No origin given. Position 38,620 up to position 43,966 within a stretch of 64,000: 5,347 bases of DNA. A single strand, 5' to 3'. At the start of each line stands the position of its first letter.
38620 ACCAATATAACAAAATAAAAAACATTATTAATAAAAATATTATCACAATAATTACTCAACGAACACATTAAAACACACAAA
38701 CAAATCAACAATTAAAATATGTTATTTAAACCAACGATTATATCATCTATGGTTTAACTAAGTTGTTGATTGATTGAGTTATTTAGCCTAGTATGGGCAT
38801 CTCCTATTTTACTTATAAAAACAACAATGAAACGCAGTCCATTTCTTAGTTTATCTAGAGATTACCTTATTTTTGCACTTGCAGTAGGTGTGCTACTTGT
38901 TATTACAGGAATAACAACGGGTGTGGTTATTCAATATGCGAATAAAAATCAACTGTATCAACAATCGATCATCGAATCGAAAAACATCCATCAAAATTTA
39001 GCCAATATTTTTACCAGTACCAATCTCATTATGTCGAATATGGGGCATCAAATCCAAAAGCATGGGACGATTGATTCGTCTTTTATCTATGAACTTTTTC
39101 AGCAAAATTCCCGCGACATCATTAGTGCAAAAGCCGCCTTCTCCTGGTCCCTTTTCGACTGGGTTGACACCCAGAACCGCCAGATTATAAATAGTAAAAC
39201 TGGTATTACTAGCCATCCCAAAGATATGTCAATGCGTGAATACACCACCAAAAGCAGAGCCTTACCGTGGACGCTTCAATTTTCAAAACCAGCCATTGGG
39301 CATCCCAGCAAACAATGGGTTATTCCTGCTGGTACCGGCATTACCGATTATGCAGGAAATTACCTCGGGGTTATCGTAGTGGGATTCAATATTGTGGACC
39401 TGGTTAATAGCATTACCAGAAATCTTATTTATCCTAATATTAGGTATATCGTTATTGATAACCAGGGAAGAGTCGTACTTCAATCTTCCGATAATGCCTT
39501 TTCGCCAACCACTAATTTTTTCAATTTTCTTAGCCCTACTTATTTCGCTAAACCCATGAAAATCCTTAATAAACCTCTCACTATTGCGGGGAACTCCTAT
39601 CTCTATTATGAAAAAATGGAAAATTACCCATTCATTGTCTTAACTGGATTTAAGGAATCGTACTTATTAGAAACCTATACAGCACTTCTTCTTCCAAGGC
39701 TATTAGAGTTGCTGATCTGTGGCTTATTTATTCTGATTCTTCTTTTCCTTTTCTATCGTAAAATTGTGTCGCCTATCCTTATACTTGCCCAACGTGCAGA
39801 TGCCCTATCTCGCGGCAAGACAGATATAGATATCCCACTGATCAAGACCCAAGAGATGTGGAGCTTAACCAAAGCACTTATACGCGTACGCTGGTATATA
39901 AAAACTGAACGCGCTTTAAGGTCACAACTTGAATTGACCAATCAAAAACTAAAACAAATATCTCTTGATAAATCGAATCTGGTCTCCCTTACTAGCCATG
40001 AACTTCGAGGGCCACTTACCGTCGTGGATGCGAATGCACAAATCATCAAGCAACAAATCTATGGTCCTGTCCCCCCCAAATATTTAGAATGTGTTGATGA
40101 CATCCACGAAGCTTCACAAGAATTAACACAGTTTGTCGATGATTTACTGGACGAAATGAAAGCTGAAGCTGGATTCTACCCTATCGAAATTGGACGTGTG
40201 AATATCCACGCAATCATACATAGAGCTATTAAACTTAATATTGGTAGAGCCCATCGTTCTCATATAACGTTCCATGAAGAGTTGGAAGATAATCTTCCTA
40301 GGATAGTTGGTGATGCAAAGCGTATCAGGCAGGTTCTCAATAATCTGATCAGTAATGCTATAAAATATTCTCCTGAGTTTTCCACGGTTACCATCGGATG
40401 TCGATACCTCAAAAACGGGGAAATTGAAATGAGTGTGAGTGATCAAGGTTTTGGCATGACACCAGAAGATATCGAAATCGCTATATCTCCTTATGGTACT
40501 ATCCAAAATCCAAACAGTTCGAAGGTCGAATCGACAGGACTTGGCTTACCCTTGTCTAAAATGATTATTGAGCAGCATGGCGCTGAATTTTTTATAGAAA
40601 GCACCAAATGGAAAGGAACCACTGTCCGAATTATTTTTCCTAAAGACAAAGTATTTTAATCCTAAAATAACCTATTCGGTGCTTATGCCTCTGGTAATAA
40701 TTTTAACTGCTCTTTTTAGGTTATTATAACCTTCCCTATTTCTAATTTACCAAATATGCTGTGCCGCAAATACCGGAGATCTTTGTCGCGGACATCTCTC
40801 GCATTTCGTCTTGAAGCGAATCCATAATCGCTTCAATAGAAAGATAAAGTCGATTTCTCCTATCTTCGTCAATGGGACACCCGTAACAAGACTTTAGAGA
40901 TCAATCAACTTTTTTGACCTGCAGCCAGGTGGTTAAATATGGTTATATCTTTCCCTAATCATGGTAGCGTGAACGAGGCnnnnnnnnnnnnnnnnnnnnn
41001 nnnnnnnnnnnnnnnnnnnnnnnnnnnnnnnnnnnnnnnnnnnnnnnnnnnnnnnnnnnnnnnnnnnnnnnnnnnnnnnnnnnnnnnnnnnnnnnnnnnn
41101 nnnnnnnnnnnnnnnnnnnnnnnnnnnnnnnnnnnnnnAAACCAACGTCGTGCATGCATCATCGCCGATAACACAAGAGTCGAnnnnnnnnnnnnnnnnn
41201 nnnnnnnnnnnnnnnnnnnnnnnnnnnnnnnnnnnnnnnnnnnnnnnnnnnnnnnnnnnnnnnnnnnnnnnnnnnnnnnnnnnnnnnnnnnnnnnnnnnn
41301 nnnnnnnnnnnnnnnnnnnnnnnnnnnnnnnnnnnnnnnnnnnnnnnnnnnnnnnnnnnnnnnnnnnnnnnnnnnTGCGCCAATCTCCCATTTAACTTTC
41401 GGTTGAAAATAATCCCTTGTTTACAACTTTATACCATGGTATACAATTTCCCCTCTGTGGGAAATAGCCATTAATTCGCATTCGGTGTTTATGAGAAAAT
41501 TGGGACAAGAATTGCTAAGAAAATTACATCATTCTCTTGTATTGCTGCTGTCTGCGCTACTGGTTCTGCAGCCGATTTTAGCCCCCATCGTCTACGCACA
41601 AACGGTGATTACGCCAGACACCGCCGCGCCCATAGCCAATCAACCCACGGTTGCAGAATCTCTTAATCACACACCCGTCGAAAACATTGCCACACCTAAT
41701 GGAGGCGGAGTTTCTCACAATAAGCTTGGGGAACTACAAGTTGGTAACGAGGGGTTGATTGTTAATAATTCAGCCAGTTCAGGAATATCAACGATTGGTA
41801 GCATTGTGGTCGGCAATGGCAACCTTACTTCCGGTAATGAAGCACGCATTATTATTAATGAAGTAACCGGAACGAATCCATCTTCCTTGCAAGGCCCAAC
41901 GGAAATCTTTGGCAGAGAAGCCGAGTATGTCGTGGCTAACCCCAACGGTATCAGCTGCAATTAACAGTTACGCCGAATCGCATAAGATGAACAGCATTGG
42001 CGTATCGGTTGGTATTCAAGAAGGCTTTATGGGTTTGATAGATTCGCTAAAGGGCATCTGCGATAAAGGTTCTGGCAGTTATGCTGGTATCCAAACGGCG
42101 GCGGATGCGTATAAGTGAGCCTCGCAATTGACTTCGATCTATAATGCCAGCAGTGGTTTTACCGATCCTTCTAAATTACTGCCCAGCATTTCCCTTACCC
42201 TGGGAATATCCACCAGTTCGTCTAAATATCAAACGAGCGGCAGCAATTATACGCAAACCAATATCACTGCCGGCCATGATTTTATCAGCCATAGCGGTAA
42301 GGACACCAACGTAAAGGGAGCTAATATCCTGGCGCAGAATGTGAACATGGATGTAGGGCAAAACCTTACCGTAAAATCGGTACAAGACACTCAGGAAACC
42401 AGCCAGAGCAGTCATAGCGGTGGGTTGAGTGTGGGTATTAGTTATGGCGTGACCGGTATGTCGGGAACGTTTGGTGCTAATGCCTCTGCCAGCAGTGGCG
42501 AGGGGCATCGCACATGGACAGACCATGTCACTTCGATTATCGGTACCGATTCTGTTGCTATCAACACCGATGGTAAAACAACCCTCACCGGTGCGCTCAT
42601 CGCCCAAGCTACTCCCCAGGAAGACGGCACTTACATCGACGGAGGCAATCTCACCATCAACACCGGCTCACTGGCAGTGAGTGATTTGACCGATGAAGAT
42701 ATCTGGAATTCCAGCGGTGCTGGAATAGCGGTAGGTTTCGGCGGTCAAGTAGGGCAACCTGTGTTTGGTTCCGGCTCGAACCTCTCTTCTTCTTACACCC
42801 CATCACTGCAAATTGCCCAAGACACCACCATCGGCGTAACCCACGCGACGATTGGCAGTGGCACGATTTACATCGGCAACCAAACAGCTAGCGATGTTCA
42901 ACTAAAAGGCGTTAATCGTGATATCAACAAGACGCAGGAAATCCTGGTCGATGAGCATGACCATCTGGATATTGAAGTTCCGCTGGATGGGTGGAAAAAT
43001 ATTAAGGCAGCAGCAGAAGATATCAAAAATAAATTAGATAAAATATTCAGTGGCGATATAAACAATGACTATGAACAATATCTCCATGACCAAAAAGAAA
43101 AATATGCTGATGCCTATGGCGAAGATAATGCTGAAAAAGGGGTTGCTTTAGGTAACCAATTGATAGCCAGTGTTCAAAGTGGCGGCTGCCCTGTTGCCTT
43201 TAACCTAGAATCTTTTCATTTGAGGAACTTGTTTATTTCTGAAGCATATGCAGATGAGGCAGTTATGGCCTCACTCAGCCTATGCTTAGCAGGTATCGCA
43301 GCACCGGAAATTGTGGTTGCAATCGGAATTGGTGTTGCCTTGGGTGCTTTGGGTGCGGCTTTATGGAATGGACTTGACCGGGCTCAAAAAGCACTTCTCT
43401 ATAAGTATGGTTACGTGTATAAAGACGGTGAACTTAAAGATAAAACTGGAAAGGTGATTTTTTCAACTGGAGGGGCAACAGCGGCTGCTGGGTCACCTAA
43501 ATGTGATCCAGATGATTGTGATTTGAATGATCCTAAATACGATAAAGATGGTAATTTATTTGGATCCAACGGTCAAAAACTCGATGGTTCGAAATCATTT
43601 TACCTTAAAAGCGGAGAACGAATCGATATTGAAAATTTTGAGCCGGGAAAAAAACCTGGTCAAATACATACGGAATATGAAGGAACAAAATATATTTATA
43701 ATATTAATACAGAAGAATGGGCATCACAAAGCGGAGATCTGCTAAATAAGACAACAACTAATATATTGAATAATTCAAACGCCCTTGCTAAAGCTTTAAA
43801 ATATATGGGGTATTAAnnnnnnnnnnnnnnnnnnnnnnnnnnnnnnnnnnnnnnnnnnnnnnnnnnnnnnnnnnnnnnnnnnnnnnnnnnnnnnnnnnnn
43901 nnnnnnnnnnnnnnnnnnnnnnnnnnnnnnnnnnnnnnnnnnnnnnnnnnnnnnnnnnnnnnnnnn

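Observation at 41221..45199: Two ~742-bp direct repeats give each toxin cassette its own promoter and TPS 5' end (mini-CdiA architecture)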

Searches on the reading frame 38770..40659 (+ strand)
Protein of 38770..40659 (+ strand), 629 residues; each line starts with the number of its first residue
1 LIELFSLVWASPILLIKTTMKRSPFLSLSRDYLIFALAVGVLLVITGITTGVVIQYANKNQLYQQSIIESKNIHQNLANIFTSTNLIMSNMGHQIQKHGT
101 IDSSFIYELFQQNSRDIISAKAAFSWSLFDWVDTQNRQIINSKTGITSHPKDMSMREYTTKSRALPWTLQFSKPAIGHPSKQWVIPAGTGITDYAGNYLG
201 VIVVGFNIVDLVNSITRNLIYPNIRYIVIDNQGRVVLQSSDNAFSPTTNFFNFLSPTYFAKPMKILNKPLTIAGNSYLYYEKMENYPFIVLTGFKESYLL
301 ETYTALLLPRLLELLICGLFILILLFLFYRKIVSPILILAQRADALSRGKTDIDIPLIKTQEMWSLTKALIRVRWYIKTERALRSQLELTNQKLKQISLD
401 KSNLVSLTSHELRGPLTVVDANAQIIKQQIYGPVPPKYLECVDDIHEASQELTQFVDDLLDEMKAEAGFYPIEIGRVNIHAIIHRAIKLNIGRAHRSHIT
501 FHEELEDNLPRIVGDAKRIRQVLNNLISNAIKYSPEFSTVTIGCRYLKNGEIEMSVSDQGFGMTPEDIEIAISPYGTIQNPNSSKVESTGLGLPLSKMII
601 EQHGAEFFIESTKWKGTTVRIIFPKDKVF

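Call 7: search_protein_families(library=pfam, proteins=[window:38770-40659:+], max_evalue=0.01)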
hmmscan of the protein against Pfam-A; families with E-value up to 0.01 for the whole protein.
window:38770-40659:+ (629 aa): 4 families
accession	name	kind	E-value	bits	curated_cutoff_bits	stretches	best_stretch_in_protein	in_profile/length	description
PF02518.31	HATPase_c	-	1.9e-22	80.3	26.4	1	514-626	1-110/111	Histidine kinase-, DNA gyrase B-, and HSP90-like ATPase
PF00512.31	HisKA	-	6.5e-12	45.8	26.9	1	401-468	2-66/66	His Kinase A (phospho-acceptor) domain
PF02743.24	dCache_1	-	6.1e-09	36.2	45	1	71-291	16-238/240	Cache domain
PF13589.12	HATPase_c_3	-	0.0024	18.3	25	1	521-600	5-84/137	Histidine kinase-, DNA gyrase B-, and HSP90-like ATPase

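Call 65: find_related_loci(query=window:38770-40659:+, collection=metagenome_contigs, flank=10000)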
Query window:38770-40659:+ (629 aa) in metagenome_contigs; peptide patterns used: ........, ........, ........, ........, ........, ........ (x = any residue, [..] = any of these).
70 stretches matched a pattern; 22 encode a relative of the query (tblastn E <= 1e-3); 22 distinct loci.
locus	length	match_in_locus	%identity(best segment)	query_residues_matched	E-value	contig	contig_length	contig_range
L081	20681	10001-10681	29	394-625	8e-25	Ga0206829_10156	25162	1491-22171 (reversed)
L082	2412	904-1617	28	381-623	5e-20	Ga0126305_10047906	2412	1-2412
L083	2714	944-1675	27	383-626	5e-17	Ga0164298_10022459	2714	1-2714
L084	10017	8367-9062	25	402-626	8e-17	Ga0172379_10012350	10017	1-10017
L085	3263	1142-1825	26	391-626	2e-16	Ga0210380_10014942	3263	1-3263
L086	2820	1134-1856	28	383-624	4e-16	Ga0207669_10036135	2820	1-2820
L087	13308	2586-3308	24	393-626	7e-16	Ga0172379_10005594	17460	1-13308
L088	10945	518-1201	26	391-626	1e-15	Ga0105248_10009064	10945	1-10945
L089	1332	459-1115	27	404-624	2e-15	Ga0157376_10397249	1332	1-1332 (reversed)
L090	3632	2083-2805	26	383-624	5e-15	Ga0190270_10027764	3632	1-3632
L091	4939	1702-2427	26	383-624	8e-15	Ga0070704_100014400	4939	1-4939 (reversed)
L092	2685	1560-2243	26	391-626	1e-14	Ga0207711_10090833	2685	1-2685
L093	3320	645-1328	26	391-626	1e-14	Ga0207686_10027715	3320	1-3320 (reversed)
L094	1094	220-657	31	477-624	3e-13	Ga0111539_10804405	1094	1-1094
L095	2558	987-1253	33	512-607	2e-8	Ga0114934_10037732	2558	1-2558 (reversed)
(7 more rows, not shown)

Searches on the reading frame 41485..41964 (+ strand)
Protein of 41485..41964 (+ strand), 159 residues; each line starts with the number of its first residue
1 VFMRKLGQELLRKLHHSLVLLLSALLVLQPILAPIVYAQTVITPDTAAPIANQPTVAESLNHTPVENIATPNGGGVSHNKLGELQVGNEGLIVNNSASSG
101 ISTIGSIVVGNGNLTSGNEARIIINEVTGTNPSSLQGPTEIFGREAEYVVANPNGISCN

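Call 7: search_protein_families(library=pfam, proteins=[window:41485-41964:+], max_evalue=0.01)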
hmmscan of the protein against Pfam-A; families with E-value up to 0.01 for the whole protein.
window:41485-41964:+ (159 aa): 1 family
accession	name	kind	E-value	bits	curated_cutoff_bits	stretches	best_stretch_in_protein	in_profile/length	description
PF05860.19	TPS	-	2.4e-21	77.2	33.5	1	42-159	3-99/252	TPS secretion domain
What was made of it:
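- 41485..41964 (+): TPS-domain fragment 1: signal peptide plus TPS to ............. The stop codon TAA is created by joint J1 (41961|41962). Pfam TPS positions 3-99 of 252, E=2.4e-21 (call 7).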

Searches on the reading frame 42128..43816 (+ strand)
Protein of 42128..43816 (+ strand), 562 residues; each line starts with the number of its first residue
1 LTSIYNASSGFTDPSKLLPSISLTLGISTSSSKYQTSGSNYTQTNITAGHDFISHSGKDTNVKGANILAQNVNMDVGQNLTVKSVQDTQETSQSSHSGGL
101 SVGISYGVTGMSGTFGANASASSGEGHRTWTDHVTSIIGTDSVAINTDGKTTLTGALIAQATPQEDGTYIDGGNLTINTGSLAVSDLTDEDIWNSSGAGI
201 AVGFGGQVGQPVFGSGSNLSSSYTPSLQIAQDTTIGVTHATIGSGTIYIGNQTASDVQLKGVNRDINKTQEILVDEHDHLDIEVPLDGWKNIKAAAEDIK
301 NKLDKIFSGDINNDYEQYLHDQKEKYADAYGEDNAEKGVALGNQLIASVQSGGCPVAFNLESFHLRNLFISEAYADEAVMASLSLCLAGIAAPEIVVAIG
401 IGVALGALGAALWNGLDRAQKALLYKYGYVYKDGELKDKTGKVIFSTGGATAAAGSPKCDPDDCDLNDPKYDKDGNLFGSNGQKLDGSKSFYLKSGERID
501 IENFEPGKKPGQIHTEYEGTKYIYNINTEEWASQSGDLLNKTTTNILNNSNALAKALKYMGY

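Call 7: search_protein_families(library=pfam, proteins=[window:42128-43816:+], max_evalue=0.01)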
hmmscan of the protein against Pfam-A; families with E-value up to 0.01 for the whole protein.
window:42128-43816:+ (562 aa): 1 family
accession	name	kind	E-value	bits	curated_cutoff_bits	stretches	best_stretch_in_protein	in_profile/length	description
PF13332.12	Fil_haemagg_2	-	6.1e-17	62.7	22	2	21-97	93-169/170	Hemagglutinin repeat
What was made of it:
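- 41957..43816 (+): FHA-2 repeats, then a pretoxin stretch (............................), then variable toxin tip 1. It lies in the +1 frame relative to the TPS fragment and has an in-frame TGA at 42116-42118 where paralogues have Gly. Pfam Fil_haemagg_2 (call 7).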

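Call 27: find_homologous_proteins(query=window:42128-43816:+, max_evalue=0.00001)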
Query window:42128-43816:+ (562 aa): 9 proteins with E <= 0.00001 among 8000 candidates.
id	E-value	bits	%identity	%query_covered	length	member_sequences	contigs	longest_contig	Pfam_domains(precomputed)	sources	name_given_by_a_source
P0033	0.0e+0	1243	100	100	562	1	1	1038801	PF13332.13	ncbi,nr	ncbi:MAG: hemagglutinin repeat-containing protein [Alphaproteobacteria bacterium]|nr:hemagglutinin r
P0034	5.7e-140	486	80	51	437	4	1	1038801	PF13332.13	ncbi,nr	ncbi:MAG: hemagglutinin repeat-containing protein [Alphaproteobacteria bacterium]|nr:hemagglutinin r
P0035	2.8e-138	480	77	54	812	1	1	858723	PF21814.3,PF13332.13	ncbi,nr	ncbi:MAG: hemagglutinin repeat-containing protein [Alphaproteobacteria bacterium]|nr:hemagglutinin r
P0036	2.6e-98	348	74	41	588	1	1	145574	PF13332.13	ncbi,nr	ncbi:MAG: hemagglutinin repeat-containing protein, partial [Alphaproteobacteria bacterium]|nr:hemagg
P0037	4.4e-20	90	31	51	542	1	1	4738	PF13332.13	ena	-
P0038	1.6e-13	69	33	37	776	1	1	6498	-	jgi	jgi:hypothetical protein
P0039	3.2e-10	58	31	48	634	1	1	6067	PF13332.13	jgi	-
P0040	3.6e-10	57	33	41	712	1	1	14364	PF13332.13,PF09994.15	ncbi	ncbi:MAG: hypothetical protein ACJAW3_001001, partial [Lentimonas sp.]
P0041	2.4e-8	51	37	30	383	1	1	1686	-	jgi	-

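Call 37: list_cluster_members(proteins=[P0042, P0043, P0044, P0046, P0051, P0033, P0034, P0035, P0036])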
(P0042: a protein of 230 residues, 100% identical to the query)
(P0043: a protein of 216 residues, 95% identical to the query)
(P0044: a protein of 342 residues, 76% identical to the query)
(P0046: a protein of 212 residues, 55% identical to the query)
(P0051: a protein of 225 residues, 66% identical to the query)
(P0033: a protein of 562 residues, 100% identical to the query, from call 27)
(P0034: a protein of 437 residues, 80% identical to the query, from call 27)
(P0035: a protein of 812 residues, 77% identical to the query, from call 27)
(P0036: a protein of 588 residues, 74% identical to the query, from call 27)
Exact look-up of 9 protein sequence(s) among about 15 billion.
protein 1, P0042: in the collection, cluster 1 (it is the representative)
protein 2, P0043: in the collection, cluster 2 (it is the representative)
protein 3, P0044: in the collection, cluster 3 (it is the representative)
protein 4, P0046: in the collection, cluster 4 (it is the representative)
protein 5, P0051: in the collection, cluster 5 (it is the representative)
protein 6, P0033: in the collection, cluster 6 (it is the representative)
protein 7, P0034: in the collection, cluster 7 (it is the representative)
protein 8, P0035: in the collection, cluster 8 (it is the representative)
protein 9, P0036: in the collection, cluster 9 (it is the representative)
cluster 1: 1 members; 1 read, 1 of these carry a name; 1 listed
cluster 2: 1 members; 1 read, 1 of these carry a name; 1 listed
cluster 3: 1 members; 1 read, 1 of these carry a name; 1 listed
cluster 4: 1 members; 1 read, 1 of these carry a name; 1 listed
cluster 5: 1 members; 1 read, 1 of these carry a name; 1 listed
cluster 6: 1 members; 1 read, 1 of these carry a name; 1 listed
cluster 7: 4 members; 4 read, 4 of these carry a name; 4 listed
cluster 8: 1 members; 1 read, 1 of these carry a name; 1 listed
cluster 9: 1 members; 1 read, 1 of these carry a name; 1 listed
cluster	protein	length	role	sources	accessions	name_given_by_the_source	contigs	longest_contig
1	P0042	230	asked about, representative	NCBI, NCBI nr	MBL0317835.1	MAG: hypothetical protein IPP74_00770 [Alphaproteobacteria bacterium] | hypothetical protein [Alphaproteobacteria bacterium]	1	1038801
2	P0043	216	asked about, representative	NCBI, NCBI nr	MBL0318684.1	MAG: DUF637 domain-containing protein [Alphaproteobacteria bacterium] | DUF637 domain-containing protein [Alphaproteobacteria bacterium]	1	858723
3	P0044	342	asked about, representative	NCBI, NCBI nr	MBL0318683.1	MAG: hypothetical protein IPP74_05260 [Alphaproteobacteria bacterium] | hypothetical protein [Alphaproteobacteria bacterium]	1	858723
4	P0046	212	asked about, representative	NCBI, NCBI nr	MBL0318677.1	MAG: hypothetical protein IPP74_05230 [Alphaproteobacteria bacterium] | hypothetical protein [Alphaproteobacteria bacterium]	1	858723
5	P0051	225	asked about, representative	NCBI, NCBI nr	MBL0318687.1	MAG: hypothetical protein IPP74_05280 [Alphaproteobacteria bacterium] | hypothetical protein [Alphaproteobacteria bacterium]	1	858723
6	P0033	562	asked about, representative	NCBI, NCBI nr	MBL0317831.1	MAG: hemagglutinin repeat-containing protein [Alphaproteobacteria bacterium] | hemagglutinin repeat-containing protein [Alphaproteobacteria bacterium]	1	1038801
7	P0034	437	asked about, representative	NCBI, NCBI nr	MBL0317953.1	MAG: hemagglutinin repeat-containing protein [Alphaproteobacteria bacterium] | hemagglutinin repeat-containing protein [Alphaproteobacteria bacterium]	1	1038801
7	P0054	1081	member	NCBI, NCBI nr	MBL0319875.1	MAG: hemagglutinin repeat-containing protein [Alphaproteobacteria bacterium] | hemagglutinin repeat-containing protein [Alphaproteobacteria bacterium]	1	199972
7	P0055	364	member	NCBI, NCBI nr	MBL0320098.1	MAG: hemagglutinin repeat-containing protein [Alphaproteobacteria bacterium] | hemagglutinin repeat-containing protein [Alphaproteobacteria bacterium]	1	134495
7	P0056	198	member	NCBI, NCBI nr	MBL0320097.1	MAG: hypothetical protein IPP74_12540 [Alphaproteobacteria bacterium] | hypothetical protein [Alphaproteobacteria bacterium]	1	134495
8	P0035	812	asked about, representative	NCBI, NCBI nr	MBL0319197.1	MAG: hemagglutinin repeat-containing protein [Alphaproteobacteria bacterium] | hemagglutinin repeat-containing protein [Alphaproteobacteria bacterium]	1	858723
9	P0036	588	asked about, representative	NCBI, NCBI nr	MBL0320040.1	MAG: hemagglutinin repeat-containing protein, partial [Alphaproteobacteria bacterium] | hemagglutinin repeat-containing protein [Alphaproteobacteria bacterium]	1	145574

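Call 61: search_protein_families(library=ncbifam, proteins=[window:42128-43816:+], max_evalue=0.01)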
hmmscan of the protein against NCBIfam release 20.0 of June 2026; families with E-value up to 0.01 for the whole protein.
window:42128-43816:+ (562 aa): 0 families
